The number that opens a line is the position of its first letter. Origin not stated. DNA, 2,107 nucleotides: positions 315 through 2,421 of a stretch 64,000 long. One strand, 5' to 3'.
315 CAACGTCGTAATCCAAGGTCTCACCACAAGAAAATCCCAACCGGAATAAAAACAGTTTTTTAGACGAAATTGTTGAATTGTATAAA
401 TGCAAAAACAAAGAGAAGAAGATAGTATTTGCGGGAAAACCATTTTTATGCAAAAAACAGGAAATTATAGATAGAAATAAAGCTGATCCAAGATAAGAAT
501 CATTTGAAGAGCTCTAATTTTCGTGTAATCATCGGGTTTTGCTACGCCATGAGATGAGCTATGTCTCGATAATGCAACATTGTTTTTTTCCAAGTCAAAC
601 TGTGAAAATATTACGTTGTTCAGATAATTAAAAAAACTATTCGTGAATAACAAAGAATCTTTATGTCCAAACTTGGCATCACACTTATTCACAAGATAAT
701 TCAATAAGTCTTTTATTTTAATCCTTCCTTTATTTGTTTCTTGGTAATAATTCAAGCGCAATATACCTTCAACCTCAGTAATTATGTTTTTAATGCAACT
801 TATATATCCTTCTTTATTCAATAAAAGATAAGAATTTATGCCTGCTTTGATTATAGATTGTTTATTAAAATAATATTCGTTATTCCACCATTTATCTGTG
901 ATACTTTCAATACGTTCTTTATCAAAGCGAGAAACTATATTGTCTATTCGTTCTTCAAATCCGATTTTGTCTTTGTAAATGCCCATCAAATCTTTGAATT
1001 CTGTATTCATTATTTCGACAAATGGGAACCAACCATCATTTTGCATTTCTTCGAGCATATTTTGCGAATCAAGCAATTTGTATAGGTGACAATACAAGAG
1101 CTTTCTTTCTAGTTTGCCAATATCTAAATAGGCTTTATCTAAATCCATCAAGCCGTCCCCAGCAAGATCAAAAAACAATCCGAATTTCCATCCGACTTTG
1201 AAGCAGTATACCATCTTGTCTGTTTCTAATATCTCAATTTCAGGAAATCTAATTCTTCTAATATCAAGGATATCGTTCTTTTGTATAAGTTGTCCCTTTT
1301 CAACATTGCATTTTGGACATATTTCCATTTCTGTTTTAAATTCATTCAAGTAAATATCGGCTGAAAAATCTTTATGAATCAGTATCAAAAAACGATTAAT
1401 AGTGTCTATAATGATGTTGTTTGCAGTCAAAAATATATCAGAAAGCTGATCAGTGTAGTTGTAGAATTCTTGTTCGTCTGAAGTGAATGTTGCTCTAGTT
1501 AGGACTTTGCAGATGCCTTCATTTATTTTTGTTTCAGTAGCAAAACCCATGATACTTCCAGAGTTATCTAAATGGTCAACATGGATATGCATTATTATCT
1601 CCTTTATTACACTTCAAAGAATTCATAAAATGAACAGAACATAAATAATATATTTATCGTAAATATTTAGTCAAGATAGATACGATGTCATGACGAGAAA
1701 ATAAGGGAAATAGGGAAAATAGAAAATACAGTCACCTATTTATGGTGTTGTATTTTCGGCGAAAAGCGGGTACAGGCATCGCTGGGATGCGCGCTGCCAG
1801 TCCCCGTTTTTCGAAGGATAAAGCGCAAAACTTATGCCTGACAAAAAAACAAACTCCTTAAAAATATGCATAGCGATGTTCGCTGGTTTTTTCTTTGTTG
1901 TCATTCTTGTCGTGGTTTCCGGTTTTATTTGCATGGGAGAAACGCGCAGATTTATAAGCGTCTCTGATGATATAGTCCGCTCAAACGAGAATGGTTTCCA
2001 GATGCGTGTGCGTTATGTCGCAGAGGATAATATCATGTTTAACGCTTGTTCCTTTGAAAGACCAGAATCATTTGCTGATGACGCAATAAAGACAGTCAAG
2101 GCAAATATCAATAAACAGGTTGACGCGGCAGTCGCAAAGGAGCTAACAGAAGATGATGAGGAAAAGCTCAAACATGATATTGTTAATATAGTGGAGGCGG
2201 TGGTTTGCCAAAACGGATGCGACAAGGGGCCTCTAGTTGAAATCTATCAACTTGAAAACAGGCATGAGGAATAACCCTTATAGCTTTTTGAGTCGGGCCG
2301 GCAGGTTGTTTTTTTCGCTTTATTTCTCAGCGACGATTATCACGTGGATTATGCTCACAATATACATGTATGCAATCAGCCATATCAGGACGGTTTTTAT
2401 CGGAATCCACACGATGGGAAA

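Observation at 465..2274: AT-rich islet: orphan HEPN-like (Rx4H) protein plus divergent small membrane protein; candidate single-effector defence or abortive-infection module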

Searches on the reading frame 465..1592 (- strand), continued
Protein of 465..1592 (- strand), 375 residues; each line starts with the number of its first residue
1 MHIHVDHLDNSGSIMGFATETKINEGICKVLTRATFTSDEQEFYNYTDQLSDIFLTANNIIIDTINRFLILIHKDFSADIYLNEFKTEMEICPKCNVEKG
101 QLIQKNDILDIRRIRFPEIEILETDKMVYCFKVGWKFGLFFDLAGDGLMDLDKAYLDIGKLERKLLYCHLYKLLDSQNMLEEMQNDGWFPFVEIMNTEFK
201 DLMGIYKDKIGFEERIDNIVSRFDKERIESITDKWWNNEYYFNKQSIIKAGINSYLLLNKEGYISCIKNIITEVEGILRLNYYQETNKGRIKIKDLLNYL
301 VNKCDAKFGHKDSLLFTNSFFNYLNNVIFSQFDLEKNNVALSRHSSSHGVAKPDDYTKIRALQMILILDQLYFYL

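Call 65: get_annotated_region(hit=H1, flank=7000)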
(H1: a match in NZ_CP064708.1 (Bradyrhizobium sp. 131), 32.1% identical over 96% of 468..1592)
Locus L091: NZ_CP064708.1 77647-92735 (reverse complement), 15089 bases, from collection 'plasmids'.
description: Bradyrhizobium sp. 131 plasmid p131_1, complete sequence
organism: Bradyrhizobium sp. 131 (NCBI taxid 2782609)
taxonomy: Bacteria; Pseudomonadota; Alphaproteobacteria; Hyphomicrobiales; Nitrobacteraceae; Bradyrhizobium; Bradyrhizobium sp. 131
host: -; source: Acmispon strigosus,cell culture,root nodule; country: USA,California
typing (MOB-suite, as given by PLSDB): non-mobilizable
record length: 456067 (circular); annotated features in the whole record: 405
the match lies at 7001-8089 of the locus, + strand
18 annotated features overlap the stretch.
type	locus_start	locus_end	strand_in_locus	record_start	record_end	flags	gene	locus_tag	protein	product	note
CDS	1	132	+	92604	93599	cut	bioB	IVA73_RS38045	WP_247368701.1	biotin synthase BioB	GO:0009102 - biotin biosynthetic process [Evidence IEA]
CDS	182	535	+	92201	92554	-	panD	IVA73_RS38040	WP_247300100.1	aspartate 1-decarboxylase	GO:0015940 - pantothenate biosynthetic process [Evidence IEA]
CDS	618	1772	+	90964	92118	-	-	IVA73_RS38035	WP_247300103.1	8-amino-7-oxononanoate synthase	GO:0009102 - biotin biosynthetic process [Evidence IEA]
CDS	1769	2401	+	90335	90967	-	bioD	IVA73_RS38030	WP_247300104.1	dethiobiotin synthase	GO:0009102 - biotin biosynthetic process [Evidence IEA]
CDS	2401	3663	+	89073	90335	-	-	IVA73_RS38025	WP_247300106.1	adenosylmethionine--8-amino-7-oxononanoate transaminase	GO:0009102 - biotin biosynthetic process [Evidence IEA]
CDS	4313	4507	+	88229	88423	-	-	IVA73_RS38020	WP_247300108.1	hypothetical protein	-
CDS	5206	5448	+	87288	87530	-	-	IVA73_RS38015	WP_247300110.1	tRNA 5-methylaminomethyl-2-thiouridine synthase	-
CDS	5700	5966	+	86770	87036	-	-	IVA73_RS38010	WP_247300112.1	hypothetical protein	-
CDS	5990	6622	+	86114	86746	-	-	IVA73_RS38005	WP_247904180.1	hypothetical protein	-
CDS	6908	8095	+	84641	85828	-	-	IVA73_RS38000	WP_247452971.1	hypothetical protein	-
CDS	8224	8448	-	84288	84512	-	-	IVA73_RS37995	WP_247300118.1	hypothetical protein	-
CDS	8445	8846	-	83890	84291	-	-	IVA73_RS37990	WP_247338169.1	hypothetical protein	-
CDS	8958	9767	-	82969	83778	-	-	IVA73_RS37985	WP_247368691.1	hypothetical protein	-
CDS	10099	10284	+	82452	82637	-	-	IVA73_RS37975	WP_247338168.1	DUF3606 domain-containing protein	-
CDS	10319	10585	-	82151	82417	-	-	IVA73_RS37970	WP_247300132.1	hypothetical protein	-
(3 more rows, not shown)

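Call 66: get_annotated_region(hit=H7, flank=7000)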
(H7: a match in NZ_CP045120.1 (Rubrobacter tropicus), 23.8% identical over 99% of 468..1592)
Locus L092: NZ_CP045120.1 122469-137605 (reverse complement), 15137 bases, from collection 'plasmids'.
description: Rubrobacter tropicus strain SCSIO 52909 plasmid unnamed1, complete sequence
organism: Rubrobacter tropicus (NCBI taxid 2653851)
taxonomy: Bacteria; Actinomycetota; Rubrobacteria; Rubrobacterales; Rubrobacteraceae; Rubrobacter; Rubrobacter tropicus
host: -; source: single pure culture,marine sediment; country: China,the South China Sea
typing (MOB-suite, as given by PLSDB): non-mobilizable
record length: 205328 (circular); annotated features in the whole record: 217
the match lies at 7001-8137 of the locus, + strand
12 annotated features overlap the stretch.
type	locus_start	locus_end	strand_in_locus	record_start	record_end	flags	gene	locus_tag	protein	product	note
CDS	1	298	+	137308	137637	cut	-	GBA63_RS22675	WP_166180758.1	hypothetical protein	-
CDS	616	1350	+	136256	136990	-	-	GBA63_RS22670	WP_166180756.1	DUF4417 domain-containing protein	-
CDS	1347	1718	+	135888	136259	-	-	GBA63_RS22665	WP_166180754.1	PadR family transcriptional regulator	-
CDS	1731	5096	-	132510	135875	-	-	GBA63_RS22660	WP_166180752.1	DNA polymerase III subunit alpha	GO:0006260 - DNA replication [Evidence IEA]; GO:0006261 - DNA-templated DNA replication [Evidence IEA]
CDS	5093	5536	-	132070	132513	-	-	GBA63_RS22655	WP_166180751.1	hypothetical protein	-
CDS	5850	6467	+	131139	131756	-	lexA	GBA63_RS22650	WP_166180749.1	transcriptional repressor LexA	GO:0006282 - regulation of DNA repair [Evidence IEA]; GO:0006355 - regulation of DNA-templated transcription [Evidence ...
CDS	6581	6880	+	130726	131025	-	-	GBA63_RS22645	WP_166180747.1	hypothetical protein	-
CDS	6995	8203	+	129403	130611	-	-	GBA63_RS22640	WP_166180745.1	hypothetical protein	-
CDS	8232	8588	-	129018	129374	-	-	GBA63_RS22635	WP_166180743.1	hypothetical protein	-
CDS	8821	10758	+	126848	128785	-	-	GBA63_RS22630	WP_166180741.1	hypothetical protein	-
CDS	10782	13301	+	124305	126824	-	-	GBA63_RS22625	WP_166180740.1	hypothetical protein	-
CDS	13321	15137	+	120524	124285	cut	-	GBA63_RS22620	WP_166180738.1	helicase-related protein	-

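Call 71: search_solved_structures(query=A4, max_evalue=10)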
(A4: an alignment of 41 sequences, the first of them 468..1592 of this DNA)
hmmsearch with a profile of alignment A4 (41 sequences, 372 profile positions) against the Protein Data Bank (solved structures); distinct sequences matched with E-value up to 10: 6.
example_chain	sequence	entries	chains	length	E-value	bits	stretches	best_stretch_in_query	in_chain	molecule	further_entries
6mrs_A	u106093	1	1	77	0.13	14.6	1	7-53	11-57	Peak6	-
7mwr_B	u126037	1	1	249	0.38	13.1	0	8-46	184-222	LHD101B4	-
1fx3_A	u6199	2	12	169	0.38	13.1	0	105-153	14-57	PROTEIN-EXPORT PROTEIN SECB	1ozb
9dd4_A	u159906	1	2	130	0.88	11.9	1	8-63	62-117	Designed facilitated dissociation target LHD101An1: LHD101A with an N-terminal extension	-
9olq_B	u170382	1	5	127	1.6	11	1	8-64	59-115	Designed allosteric facilitated dissociation switch AS1 T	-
9dcz_B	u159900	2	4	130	1.7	11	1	8-64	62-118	Designed allosteric facilitated dissociation switch AS1 T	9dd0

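Call 78: find_related_loci(query=A1, collection=viral_contigs, flank=8000)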
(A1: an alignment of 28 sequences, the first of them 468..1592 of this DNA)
Query A1 (375 aa) in viral_contigs; peptide patterns used: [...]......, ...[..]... (x = any residue, [..] = any of these).
181 stretches matched a pattern, but none encodes a relative of the query by tblastn (E <= 1e-3).

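Call 91: find_homologous_proteins(query=L092:6995-8203:+, max_evalue=0.001)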
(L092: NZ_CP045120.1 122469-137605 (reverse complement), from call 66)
Query L092:6995-8203:+ (402 aa): 62 proteins with E <= 0.001 among 8000 candidates.
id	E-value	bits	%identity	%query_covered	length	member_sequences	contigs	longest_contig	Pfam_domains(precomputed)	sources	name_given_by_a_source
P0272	1.5e-254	862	95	100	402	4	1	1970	-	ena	-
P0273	1.2e-212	724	81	100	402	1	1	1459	-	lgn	-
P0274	1.7e-208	710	80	100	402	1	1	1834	-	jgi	jgi:hypothetical protein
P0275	2.5e-194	664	75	100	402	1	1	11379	-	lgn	-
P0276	3.4e-189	647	72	100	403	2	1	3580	-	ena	-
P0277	6.1e-187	639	74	98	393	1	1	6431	-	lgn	-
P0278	4.1e-185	633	70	100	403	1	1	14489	-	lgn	-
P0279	3.9e-144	498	60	95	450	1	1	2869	PF12728.14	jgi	jgi:hypothetical protein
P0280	6.8e-144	498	58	96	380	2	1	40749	-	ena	-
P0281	8.6e-143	494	59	96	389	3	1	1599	-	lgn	-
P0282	1.5e-137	477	58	96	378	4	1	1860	-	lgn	-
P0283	2.3e-130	453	54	95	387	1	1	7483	-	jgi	jgi:hypothetical protein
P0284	1.8e-127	444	55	95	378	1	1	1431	-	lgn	-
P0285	2.1e-127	443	54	95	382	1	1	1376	-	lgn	-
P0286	2.3e-122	427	52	97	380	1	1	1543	-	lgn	-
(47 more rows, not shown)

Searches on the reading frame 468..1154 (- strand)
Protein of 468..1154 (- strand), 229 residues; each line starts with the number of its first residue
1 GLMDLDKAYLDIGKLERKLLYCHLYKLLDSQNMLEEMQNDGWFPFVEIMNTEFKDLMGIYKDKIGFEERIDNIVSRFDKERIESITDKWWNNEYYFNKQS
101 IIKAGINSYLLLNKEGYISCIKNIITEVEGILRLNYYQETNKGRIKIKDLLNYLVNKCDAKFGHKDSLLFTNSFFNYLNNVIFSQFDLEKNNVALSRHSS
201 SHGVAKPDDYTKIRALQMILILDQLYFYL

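Call 44: predict_structure(alignment_id=A5)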
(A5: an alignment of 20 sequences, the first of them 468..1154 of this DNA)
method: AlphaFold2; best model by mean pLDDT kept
length: 229 residues; sequences in the alignment: 20
mean_pLDDT: 85.7   pTM: 0.85
mean pLDDT of the five models: 85.7, 84.2, 83.0, 82.7, 81.0
residues with pLDDT >= 90: 122; 70-90: 78; 50-70: 20; < 50: 9
segments of 3 or more residues with pLDDT < 50: 196-204
pLDDT, mean of each block of 10 residues (from residue 1): 86 88 83 87 92 93 91 95 95 92 97 93 93 91 86 85 70 90 70 46 62 94 92
secondary structure, 60 per line:
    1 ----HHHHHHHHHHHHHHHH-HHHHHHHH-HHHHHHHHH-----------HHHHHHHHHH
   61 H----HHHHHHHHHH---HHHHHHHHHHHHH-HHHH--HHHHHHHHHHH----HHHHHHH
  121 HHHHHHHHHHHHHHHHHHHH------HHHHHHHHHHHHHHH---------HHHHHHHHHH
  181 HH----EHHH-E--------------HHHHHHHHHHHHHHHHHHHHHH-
elements in order: H5-20 H22-29 H31-39 H51-61 H66-75 H79-91 H93-96 H99-109 H114-140 H147-161 H171-182 H207-228

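Call 47: fold_search(model_id=the predicted structure, library=pdb)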
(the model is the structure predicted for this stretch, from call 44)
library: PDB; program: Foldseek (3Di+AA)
matches with E <= 10: 35; with E <= 0.001: 0
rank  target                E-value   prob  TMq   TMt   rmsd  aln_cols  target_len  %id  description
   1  3o10_C                1.7e+00  0.47  0.33  0.50   5.7       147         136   12  Crystal structure of the HEPN domain from human sacsin (released 2011-03-30)
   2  3jz9                  3.4e+00  0.06  0.13  0.15  16.7       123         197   16  Crystal structure of the GEF domain of DrrA/SidM from Legionella pneumophila (released 2010-01-19)
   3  6vk1_A                3.4e+00  0.04  0.12  0.07  17.2       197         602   12  CryoEM structure of Hrd1/Hrd3 part from Hrd1-Usa1/Der1/Hrd3 complex (released 2020-04-29)
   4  9fg4_A                3.6e+00  0.06  0.17  0.14  11.8       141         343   15  Cryo-EM structure of the full-length alpha1beta3 GABA(A) receptor in the long-lived symmetric resting state (released 2025-06-04)
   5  3o10_A                4.2e+00  0.33  0.35  0.53   5.5       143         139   13  Crystal structure of the HEPN domain from human sacsin (released 2011-03-30)
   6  2wwx_B                5.3e+00  0.04  0.14  0.16  16.8       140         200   15  Crystal structure of the SidM/DrrA(GEF/GDF domain)-Rab1(GTPase domain) complex (released 2009-12-08)
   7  8vyy_A                5.3e+00  0.02  0.16  0.16  16.5       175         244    7  The crystal structure of MarE in complex with its native substrate, beta-methyl-L-tryptophan (released 2025-04-02)
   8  6hu9_c                6.1e+00  0.06  0.21  0.19   9.1       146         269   10  III2-IV2 mitochondrial respiratory supercomplex from S. cerevisiae (released 2018-12-26)
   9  2c63_A                6.7e+00  0.04  0.19  0.19  14.2       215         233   12  14-3-3 Protein Eta (Human) Complexed to Peptide (released 2005-11-21)
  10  4r3z_B                6.7e+00  0.04  0.14  0.06  15.2        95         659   10  Crystal structure of human ArgRS-GlnRS-AIMP1 complex (released 2014-10-08)
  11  3zhw_A                6.7e+00  0.03  0.15  0.21  16.3       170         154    9  X-ray Crystallographic Structural Characteristics of Arabidopsis Hemoglobin I and their Functional Implications (released 2013-03-06)
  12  4mxp                  6.7e+00  0.03  0.12  0.10  14.2       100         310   15  Structural Basis for PI(4)P-Specific Membrane Recruitment of the Legionella pneumophila Effector DrrA/SidM (released 2014-03-19)
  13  9oij_A                7.0e+00  0.03  0.17  0.18  15.4       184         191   12  Structure of S. Typhimurium 14028 Gifsy-1 prophage HepS (released 2026-01-28)
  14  5yep_B                7.4e+00  0.13  0.31  0.47   6.1       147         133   15  Crystal structure of SO_3166-SO_3165 from Shewanella oneidensis (released 2018-03-28)
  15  8rwd                  7.4e+00  0.01  0.11  0.08  24.3       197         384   13  Crystal structure of the adenosine A2A receptor in complex with the synthetic photoswitch 'StilSwitch3 (released 2025-01-08)
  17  9oij_B                7.7e+00  0.04  0.19  0.21  15.3       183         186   11  Structure of S. Typhimurium 14028 Gifsy-1 prophage HepS (released 2026-01-28)
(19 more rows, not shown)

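Call 70: search_solved_structures(query=A5, max_evalue=10)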
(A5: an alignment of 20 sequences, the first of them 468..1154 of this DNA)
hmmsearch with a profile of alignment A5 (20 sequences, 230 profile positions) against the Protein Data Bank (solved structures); distinct sequences matched with E-value up to 10: 66 (the best 60 are shown).
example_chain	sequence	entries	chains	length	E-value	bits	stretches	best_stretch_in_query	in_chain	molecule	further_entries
2ihl_A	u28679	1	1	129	0.0086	19.4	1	76-147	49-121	JAPANESE QUAIL EGG WHITE LYSOZYME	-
1fly_A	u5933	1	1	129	0.019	18.2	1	76-147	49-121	LYSOZYME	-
1flu_A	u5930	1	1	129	0.038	17.3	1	76-147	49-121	LYSOZYME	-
1ir7_A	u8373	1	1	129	0.06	16.6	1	76-147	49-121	lysozyme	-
1hem_A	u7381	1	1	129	0.061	16.6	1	76-147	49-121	HEN EGG WHITE LYSOZYME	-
1fn5_A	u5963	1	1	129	0.063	16.6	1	74-147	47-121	LYSOZYME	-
1h6m_A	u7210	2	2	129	0.065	16.5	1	74-147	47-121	LYSOZYME C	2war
1heq_A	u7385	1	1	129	0.066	16.5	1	77-147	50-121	HEN EGG WHITE LYSOZYME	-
3ojp_A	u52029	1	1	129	0.069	16.4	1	75-147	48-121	Lysozyme C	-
1flw_A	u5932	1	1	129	0.071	16.4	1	76-147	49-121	LYSOZYME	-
1a2y_C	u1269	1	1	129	0.072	16.4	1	76-147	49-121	LYSOZYME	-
9j0l_A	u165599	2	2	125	0.074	16.3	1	76-147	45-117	Lysozyme C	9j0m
2iff_Y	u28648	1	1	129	0.076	16.3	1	76-147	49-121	HEN EGG WHITE LYSOZYME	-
6f1l_A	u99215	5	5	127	0.078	16.3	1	76-147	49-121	Lysozyme C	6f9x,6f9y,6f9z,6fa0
1uia_A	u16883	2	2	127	0.078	16.2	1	76-147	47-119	LYSOZYME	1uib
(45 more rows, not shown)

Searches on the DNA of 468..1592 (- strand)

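Call 88: search_dna_similar(query=L054:8001-9092:+, collection=ecoli_genomes, mode=distant, max_rows=10)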
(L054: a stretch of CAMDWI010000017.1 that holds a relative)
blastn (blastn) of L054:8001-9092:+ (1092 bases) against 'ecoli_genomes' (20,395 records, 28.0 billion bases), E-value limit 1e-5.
No match.

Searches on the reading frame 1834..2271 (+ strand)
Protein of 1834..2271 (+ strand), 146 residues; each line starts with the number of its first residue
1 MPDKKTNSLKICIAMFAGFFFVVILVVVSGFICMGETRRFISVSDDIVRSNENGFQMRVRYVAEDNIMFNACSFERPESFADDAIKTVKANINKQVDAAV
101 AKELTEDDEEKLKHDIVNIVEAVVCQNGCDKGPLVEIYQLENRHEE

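Call 4: search_protein_families(library=pfam, proteins=[window:1834-2271:+], max_evalue=1)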
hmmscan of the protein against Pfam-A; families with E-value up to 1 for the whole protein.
window:1834-2271:+ (146 aa): 3 families
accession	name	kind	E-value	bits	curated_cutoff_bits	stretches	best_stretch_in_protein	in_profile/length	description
PF01765.24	RRF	-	0.056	13.7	29.7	1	82-123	106-148/164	Ribosome recycling factor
PF08374.16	Protocadherin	-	0.084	13.3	26.3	0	5-32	34-61/217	Protocadherin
PF01292.26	Ni_hydr_CYTB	-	0.13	12.5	30.1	1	4-43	93-132/179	Prokaryotic cytochrome b561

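Call 5: search_protein_families(library=padloc, proteins=[window:1834-2271:+], max_evalue=1)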
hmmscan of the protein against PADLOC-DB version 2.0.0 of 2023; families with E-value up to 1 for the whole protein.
window:1834-2271:+ (146 aa): 0 families

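Call 6: search_protein_families(library=ncbifam, proteins=[window:1834-2271:+], max_evalue=1)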
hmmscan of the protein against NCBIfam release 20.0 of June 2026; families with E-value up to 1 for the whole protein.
window:1834-2271:+ (146 aa): 0 families

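Call 54: search_protein_families(library=phrogs, proteins=[window:1834-2271:+], max_evalue=0.01)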
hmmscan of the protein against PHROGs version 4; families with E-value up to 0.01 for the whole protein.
window:1834-2271:+ (146 aa): 0 families

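Call 63: find_homologous_proteins(query=window:1834-2271:+, max_evalue=0.001)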
Query window:1834-2271:+ (146 aa): 1 proteins with E <= 0.001 among 11 candidates.
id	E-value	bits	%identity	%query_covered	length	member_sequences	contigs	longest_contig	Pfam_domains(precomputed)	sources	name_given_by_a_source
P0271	7.0e-89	313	99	100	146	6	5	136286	-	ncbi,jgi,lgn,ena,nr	ncbi:MAG TPA: hypothetical protein PLK80_05755 [bacterium]|nr:MAG: hypothetical protein BWY28_02648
